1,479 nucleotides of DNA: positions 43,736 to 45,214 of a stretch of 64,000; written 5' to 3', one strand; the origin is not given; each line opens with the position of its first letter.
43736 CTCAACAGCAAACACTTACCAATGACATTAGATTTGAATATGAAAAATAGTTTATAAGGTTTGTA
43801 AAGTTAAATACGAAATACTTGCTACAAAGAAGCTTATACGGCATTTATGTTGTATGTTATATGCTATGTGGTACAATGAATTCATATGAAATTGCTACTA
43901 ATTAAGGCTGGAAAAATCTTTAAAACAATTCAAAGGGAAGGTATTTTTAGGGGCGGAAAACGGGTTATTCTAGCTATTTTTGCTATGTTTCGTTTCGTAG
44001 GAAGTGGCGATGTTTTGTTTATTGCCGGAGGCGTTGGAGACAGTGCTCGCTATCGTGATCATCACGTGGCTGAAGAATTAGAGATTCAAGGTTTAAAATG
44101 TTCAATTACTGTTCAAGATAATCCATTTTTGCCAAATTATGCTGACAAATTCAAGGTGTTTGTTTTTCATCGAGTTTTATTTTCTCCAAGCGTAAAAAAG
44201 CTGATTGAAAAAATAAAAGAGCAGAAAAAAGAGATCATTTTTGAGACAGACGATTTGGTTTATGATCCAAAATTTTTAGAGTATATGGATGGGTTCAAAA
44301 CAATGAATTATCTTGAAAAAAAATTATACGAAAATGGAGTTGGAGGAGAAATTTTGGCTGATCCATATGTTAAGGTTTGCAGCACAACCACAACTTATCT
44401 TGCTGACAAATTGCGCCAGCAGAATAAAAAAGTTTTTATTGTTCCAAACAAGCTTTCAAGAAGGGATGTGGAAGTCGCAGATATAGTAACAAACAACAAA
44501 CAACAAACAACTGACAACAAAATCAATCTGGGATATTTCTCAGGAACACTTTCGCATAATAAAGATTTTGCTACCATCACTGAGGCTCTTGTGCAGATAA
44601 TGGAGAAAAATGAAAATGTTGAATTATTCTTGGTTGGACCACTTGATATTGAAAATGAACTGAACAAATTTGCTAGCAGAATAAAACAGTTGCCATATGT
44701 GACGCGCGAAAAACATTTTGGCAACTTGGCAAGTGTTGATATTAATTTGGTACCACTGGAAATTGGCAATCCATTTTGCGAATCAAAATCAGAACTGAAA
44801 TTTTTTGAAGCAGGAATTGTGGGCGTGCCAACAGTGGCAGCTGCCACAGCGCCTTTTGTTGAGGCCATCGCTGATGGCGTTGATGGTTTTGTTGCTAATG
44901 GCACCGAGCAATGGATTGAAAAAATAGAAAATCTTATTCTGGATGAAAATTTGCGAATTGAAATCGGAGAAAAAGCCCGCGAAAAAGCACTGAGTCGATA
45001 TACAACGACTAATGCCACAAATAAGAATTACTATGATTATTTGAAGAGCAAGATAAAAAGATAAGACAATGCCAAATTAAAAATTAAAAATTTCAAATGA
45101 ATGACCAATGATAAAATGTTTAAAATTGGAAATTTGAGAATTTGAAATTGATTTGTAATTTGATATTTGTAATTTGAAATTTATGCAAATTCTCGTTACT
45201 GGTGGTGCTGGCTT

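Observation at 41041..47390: Locus-specific repeat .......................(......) punctuating the polysaccharide cluster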

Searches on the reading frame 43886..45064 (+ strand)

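Call 16: search_protein_families(library=pfam, proteins=[window:43886-45064:+])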
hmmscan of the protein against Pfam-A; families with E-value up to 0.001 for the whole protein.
window:43886-45064:+ (392 aa): 3 families
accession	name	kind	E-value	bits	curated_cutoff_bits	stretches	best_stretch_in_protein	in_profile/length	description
PF00534.26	Glycos_transf_1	-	1e-11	45.1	26.4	1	204-366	6-171/172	Glycosyl transferases group 1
PF13692.12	Glyco_trans_1_4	-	4e-11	43.8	27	1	218-352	6-141/142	Glycosyl transferases group 1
PF13524.12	Glyco_trans_1_2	-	3.7e-07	30.6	25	1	241-376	11-137/144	Glycosyl transferase-like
